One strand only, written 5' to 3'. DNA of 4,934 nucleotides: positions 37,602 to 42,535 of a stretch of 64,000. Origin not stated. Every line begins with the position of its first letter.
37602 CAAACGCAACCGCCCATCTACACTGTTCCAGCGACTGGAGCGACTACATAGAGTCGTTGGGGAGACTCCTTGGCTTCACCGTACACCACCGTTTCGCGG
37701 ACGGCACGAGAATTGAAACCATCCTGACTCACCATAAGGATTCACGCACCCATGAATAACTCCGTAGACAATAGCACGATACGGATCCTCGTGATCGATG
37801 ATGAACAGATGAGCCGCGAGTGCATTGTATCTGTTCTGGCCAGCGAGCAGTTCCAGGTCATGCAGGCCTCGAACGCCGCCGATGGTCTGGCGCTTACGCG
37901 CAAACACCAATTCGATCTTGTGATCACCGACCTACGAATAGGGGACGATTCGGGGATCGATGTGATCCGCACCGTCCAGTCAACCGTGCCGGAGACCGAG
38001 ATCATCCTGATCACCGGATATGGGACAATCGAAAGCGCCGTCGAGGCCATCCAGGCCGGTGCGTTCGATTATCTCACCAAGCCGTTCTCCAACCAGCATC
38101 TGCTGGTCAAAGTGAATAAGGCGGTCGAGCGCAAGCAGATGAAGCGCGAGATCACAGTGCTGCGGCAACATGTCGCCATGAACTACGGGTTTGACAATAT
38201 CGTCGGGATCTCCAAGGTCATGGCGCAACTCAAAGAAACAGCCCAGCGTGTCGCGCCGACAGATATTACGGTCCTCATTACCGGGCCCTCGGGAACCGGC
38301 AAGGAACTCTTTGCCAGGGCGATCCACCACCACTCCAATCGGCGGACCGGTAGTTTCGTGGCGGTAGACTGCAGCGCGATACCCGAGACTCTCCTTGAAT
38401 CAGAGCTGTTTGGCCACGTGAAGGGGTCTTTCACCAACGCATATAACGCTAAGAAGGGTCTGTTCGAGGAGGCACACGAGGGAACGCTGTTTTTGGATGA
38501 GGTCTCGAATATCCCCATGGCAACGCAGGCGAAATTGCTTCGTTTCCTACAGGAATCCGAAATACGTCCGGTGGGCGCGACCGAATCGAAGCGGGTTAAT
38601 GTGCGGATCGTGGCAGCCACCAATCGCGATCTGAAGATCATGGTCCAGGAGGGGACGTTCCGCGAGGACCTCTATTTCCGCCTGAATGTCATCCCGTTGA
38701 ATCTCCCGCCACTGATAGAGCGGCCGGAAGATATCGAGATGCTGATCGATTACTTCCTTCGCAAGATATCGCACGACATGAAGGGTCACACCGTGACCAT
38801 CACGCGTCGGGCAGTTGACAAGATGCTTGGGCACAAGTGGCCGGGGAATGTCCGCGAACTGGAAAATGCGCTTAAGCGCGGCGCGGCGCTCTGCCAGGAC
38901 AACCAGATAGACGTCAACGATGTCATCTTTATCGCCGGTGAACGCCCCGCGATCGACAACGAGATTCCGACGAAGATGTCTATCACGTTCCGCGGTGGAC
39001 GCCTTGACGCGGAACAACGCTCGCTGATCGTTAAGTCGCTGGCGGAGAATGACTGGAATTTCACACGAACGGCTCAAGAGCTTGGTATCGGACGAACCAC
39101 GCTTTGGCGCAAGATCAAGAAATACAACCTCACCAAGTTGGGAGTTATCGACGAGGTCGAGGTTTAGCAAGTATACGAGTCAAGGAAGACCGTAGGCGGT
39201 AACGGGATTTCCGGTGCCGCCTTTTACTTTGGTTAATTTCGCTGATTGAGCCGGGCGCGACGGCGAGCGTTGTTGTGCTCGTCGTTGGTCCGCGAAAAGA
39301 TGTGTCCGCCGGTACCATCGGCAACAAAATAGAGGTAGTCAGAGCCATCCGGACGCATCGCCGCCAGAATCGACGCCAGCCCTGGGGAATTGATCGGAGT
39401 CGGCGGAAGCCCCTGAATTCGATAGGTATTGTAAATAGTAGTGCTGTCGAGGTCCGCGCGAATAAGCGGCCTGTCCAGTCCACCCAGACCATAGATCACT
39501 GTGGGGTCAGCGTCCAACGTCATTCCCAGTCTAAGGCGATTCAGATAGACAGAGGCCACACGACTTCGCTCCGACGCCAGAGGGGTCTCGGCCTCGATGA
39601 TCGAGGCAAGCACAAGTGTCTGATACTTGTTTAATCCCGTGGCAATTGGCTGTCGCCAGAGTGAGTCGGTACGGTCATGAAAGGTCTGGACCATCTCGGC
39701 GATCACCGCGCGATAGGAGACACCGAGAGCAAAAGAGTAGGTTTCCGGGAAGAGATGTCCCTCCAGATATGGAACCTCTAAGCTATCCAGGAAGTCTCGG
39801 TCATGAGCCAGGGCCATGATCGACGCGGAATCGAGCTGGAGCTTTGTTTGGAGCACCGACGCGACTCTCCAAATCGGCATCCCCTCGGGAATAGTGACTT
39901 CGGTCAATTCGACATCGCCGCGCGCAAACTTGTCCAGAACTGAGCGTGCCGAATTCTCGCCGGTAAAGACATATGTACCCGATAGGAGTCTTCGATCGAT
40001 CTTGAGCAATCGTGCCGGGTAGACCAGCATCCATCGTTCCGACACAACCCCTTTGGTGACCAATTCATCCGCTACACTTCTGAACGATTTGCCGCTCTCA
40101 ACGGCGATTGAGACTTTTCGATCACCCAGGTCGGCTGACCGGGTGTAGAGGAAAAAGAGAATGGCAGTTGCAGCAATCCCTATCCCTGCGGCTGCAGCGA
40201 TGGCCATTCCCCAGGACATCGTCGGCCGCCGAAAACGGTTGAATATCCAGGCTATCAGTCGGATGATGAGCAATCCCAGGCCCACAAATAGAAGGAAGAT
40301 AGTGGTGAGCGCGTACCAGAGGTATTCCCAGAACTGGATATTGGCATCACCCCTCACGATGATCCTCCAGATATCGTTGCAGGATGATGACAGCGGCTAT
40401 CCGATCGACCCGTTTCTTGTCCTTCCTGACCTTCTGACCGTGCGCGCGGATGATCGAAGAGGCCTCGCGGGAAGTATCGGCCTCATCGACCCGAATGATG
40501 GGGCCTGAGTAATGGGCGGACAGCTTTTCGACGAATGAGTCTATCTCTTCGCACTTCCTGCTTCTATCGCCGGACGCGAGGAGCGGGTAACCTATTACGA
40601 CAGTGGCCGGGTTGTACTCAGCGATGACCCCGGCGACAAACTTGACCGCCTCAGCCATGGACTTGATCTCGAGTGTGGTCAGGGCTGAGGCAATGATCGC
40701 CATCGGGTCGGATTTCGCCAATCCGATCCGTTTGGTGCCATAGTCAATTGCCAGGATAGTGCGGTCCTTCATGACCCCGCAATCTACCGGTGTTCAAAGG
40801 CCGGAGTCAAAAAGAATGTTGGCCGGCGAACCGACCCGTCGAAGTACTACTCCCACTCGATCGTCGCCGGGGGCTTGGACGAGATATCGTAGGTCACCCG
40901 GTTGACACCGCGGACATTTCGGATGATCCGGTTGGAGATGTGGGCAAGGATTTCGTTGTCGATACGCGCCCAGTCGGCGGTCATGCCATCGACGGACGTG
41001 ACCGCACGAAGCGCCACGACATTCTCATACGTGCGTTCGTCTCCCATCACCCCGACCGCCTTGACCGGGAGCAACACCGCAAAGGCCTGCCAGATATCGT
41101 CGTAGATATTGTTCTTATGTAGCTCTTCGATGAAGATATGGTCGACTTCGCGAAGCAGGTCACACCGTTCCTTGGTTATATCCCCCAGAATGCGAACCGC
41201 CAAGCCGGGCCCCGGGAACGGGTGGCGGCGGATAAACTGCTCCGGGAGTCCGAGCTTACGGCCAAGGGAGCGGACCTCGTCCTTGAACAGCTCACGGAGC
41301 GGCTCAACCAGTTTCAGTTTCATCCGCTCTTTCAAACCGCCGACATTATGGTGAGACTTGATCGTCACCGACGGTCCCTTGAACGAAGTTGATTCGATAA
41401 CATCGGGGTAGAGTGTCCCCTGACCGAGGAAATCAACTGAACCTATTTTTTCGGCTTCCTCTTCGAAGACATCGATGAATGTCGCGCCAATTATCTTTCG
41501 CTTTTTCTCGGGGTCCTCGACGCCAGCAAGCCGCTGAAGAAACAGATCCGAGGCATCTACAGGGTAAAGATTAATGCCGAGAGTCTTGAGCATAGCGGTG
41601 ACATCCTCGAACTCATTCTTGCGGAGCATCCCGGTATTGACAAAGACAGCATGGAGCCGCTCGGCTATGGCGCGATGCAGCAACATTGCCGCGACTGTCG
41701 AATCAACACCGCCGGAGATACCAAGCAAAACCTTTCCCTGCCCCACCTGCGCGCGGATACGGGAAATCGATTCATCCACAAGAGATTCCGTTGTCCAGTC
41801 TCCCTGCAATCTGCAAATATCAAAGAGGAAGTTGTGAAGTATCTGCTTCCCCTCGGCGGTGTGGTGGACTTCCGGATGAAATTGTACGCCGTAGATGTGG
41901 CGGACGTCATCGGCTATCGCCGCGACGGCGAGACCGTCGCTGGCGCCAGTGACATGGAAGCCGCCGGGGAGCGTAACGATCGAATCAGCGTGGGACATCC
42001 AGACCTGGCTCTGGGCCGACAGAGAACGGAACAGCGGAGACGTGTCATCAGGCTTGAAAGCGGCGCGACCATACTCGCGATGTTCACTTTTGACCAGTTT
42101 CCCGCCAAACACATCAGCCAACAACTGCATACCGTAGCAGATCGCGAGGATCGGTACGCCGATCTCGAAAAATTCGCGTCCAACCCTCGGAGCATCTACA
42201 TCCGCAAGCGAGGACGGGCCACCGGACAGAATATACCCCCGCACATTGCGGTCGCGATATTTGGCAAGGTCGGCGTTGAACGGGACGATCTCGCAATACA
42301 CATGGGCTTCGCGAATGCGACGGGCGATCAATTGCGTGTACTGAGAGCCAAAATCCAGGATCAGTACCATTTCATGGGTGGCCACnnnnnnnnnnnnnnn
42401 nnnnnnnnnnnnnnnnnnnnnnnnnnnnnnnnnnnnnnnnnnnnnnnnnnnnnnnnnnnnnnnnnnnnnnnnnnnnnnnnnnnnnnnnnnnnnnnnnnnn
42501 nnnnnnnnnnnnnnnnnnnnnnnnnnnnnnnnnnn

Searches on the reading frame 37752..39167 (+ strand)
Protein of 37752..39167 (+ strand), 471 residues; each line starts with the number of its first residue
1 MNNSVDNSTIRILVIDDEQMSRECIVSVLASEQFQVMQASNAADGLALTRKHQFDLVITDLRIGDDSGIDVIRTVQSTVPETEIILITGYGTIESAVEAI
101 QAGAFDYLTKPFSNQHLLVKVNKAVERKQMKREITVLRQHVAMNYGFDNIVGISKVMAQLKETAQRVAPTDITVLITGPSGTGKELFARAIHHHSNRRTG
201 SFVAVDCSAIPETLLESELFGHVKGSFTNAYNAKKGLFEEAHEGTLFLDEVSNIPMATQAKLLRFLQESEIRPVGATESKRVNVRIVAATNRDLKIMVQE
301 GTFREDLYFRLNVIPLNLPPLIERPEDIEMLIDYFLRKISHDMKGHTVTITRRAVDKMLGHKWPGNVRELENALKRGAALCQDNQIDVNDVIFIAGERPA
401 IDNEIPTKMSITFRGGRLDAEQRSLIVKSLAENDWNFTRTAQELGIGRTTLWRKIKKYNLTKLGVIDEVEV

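Call 15: search_protein_families(library=pfam, proteins=[window:37752-39167:+], max_evalue=0.0001)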
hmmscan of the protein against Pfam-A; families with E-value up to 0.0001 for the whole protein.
window:37752-39167:+ (471 aa): 9 families
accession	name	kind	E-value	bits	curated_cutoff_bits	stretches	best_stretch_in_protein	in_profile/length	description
PF00158.32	Sigma54_activat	-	6.7e-71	237.8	20.2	1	150-316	1-167/168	Sigma-54 interaction domain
PF00072.30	Response_reg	-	3.2e-28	98.6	30.2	1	12-121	1-110/111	Response regulator receiver domain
PF14532.12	Sigma54_activ_2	-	5.9e-23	82.1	25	1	151-321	1-138/138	Sigma-54 interaction domain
PF25601.1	AAA_lid_14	-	2.5e-19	69.3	27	1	323-391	2-70/87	AAA+ ATPase lid domain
PF02954.25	HTH_8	-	4e-12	46.1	22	1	423-458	7-42/42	Bacterial regulatory protein, Fis family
PF07728.20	AAA_5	-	1e-08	35.7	22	1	174-292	2-123/139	AAA domain (dynein-related subfamily)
PF00004.35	AAA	-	1.1e-07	32.7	21.2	1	174-293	1-111/131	ATPase family associated with various cellular activities (AAA)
PF07724.20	AAA_2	-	2.8e-05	24.7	27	0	172-297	4-130/166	AAA domain (Cdc48 subfamily)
PF01078.27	Mg_chelatase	-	6.7e-05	22.8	20.3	0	232-291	96-157/207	Magnesium chelatase, subunit ChlI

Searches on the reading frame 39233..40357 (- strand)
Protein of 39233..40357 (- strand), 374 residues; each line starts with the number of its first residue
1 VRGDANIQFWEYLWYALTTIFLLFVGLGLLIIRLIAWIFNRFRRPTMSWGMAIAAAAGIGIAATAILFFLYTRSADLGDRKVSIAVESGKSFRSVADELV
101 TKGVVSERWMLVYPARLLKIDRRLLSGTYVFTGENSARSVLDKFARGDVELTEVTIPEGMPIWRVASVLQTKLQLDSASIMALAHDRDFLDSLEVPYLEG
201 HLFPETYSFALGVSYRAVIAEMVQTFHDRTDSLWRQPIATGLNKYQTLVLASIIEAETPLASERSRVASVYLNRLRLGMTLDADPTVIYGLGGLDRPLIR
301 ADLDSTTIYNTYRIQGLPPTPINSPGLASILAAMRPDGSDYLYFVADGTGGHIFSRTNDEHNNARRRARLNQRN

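Call 15: search_protein_families(library=pfam, proteins=[window:39233-40357:-], max_evalue=0.0001)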
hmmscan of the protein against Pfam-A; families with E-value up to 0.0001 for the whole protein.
window:39233-40357:- (374 aa): 1 family
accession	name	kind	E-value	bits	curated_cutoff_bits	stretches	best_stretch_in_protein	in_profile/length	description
PF02618.21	YceG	-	9.4e-77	258.6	32.4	1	85-366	2-274/275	YceG-like family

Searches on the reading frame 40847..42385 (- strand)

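Call 15: search_protein_families(library=pfam, proteins=[window:40847-42385:-], max_evalue=0.0001)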
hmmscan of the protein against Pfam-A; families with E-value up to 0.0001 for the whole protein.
window:40847-42385:- (512 aa): 6 families
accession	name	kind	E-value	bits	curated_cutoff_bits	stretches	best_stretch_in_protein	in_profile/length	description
PF00958.27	GMP_synt_C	-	9.8e-45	151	27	1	420-511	1-92/92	GMP synthase C terminal domain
PF00117.34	GATase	-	9.3e-43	146.5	22.8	1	8-189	1-189/190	Glutamine amidotransferase class-I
PF02540.23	NAD_synthase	-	7e-14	52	21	1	212-281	14-84/242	NAD synthase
PF07722.19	Peptidase_C26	-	1.5e-10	41.7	20.5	1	70-172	99-219/219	Peptidase C26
PF06508.19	QueC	-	1.3e-05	25.2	22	0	219-279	2-61/210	Queuosine biosynthesis protein QueC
PF03054.22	tRNA_Me_trans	-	4.3e-05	23.7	20.6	0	218-284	2-78/202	tRNA methyl transferase HUP domain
